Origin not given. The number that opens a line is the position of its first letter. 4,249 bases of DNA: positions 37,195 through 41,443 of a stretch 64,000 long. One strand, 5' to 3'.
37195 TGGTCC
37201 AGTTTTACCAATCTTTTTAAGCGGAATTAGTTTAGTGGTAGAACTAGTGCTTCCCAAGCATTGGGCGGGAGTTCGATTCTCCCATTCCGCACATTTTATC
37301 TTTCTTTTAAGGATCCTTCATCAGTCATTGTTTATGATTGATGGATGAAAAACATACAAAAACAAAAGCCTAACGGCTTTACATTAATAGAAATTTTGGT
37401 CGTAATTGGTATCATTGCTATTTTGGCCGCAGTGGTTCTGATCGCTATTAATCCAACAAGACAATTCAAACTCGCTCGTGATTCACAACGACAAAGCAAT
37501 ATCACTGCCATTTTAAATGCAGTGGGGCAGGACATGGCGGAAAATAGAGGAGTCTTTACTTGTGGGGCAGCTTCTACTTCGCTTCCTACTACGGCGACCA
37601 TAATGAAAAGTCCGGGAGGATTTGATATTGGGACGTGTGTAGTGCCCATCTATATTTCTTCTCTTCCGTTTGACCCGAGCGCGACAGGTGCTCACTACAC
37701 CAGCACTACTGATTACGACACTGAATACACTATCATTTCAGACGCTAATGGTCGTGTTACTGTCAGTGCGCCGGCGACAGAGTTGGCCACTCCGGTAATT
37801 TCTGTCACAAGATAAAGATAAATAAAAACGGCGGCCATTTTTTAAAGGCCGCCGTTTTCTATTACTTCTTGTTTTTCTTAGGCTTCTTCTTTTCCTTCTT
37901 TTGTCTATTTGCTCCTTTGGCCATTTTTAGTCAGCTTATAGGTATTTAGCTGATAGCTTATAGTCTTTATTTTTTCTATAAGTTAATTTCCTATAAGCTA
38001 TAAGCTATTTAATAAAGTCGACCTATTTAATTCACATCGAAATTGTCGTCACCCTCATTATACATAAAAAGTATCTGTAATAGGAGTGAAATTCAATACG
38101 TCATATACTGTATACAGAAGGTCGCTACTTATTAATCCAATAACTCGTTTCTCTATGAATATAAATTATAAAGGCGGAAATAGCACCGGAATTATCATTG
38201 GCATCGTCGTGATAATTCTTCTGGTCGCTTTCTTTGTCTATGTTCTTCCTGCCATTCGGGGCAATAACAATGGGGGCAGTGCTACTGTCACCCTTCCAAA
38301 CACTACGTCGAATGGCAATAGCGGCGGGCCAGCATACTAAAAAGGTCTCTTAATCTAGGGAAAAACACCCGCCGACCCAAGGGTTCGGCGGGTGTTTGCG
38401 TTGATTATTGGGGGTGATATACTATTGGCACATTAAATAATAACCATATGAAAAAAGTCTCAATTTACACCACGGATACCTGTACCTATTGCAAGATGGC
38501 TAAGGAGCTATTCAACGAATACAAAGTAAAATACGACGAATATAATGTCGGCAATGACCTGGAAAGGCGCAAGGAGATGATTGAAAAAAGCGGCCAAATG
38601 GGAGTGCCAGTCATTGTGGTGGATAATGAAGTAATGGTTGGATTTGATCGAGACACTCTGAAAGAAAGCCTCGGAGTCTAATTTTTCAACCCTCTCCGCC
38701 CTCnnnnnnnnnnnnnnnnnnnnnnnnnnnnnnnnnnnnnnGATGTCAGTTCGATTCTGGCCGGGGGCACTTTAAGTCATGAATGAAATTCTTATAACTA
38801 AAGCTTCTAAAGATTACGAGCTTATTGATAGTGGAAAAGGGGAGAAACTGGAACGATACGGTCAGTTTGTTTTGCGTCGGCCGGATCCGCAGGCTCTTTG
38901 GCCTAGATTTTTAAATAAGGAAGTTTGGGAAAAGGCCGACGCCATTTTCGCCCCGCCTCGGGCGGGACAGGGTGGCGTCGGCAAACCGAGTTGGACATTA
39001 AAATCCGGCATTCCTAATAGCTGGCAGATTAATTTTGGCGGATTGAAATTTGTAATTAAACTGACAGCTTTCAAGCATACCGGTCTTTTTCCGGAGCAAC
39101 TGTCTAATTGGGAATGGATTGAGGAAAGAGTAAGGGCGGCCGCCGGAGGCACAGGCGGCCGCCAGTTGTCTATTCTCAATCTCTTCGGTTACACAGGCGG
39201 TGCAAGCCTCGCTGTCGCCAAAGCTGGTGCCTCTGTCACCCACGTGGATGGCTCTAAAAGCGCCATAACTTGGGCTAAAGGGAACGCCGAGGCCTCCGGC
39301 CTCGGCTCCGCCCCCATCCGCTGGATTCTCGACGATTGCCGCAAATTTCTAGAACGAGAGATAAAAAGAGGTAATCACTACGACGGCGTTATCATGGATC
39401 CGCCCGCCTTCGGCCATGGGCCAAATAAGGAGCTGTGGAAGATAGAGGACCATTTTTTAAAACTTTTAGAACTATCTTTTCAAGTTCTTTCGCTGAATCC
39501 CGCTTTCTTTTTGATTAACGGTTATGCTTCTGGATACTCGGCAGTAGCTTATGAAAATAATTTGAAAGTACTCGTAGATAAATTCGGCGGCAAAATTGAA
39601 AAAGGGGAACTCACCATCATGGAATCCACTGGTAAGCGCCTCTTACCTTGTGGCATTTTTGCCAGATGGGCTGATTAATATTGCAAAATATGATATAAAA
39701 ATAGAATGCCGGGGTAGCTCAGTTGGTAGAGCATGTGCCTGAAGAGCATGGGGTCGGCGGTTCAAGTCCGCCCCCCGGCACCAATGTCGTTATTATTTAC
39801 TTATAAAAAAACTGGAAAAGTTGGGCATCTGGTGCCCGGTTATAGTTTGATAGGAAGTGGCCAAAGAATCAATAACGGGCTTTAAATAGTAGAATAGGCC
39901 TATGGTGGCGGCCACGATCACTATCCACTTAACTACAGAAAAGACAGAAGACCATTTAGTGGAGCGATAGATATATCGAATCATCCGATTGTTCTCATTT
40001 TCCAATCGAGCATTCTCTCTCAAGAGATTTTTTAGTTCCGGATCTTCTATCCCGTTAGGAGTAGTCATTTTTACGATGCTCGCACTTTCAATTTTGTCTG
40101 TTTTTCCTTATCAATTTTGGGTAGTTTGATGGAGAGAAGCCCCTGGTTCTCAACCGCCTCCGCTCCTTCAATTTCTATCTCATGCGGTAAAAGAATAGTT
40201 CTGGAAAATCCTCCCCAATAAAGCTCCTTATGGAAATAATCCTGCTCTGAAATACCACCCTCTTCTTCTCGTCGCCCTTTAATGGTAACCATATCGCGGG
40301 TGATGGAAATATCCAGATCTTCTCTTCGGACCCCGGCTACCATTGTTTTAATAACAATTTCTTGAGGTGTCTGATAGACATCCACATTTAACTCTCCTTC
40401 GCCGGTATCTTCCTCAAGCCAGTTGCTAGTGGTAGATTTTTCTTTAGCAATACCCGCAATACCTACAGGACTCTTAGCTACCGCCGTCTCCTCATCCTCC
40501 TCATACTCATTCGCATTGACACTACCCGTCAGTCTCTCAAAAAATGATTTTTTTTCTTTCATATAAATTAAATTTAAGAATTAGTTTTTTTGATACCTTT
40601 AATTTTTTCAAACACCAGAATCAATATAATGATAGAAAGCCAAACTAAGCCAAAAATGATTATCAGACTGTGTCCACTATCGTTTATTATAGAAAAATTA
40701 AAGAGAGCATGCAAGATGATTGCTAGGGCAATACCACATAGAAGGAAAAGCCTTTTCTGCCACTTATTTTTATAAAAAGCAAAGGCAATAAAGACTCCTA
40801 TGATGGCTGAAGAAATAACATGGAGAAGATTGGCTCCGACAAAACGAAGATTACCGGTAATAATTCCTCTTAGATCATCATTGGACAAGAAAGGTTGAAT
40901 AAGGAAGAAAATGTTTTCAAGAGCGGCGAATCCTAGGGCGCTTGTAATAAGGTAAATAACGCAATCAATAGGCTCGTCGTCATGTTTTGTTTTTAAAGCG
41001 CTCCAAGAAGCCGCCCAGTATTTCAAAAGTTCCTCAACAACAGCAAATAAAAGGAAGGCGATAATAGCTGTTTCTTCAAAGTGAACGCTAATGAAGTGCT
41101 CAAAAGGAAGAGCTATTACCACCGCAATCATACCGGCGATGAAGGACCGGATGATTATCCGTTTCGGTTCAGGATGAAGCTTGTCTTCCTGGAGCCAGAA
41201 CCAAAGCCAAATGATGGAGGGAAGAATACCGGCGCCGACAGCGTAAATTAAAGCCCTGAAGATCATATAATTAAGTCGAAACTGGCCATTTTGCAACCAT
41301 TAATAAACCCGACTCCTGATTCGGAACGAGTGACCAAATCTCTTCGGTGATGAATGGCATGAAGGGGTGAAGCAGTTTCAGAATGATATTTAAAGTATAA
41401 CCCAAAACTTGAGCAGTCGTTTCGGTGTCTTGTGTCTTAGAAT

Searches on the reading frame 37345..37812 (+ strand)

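Call 58: search_protein_families(library=pfam, proteins=[window:37345-37812:+], max_evalue=0.0001)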
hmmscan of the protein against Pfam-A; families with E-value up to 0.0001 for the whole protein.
window:37345-37812:+ (156 aa): 1 family
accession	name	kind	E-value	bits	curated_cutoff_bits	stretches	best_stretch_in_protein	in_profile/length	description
PF07963.17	N_methyl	-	2.3e-08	33.7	21.2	1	10-32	5-27/27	Prokaryotic N-terminal methylation motif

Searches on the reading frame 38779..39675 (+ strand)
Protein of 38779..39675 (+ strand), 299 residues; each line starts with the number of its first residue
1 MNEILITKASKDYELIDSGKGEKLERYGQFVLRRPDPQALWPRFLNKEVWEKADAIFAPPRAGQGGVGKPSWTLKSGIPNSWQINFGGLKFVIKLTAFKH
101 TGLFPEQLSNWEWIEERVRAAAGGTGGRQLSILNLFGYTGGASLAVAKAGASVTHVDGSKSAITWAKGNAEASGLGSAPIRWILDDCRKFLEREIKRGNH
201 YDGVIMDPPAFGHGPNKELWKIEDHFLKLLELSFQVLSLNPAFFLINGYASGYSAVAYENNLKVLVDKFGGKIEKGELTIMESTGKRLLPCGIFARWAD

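Call 20: search_protein_families(library=pfam, proteins=[window:38779-39675:+], max_evalue=0.001)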
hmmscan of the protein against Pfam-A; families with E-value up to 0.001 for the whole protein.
window:38779-39675:+ (299 aa): 4 families
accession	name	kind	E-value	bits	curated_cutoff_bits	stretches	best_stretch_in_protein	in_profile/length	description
PF10672.15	Methyltrans_SAM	-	5.3e-11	42.7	27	1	73-214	77-209/286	S-adenosylmethionine-dependent methyltransferase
PF09445.16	Methyltransf_15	-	1.5e-05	25.1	22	1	132-213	4-84/165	RNA cap guanine-N2 methyltransferase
PF03602.21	Cons_hypoth95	-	0.00011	22.4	24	1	127-209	40-122/182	Conserved hypothetical protein 95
PF13649.12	Methyltransf_25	-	0.00054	21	27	1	139-221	8-84/97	Methyltransferase domain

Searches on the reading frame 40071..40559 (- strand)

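Call 20: search_protein_families(library=pfam, proteins=[window:40071-40559:-], max_evalue=0.001)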
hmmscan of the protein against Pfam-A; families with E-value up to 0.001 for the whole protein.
window:40071-40559:- (162 aa): 1 family
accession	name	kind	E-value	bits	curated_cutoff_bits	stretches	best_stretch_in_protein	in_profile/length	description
PF00011.27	HSP20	-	4.6e-15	56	20.8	1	61-156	2-95/102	Hsp20/alpha crystallin family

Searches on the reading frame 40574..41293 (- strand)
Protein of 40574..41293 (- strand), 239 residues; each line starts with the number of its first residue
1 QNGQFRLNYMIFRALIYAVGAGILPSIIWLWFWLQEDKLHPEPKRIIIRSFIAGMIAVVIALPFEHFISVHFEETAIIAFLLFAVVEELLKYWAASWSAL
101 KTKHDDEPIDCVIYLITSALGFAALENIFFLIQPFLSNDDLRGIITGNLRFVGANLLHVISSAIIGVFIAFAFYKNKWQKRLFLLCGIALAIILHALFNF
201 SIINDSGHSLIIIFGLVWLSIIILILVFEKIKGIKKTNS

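Call 20: search_protein_families(library=pfam, proteins=[window:40574-41293:-], max_evalue=0.001)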
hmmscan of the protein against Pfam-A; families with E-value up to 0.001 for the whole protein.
window:40574-41293:- (239 aa): 1 family
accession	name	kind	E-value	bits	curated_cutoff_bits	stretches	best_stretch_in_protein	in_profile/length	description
PF13367.11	PrsW-protease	-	3.5e-31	108.7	23.5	1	42-221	1-191/196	PrsW family intramembrane metalloprotease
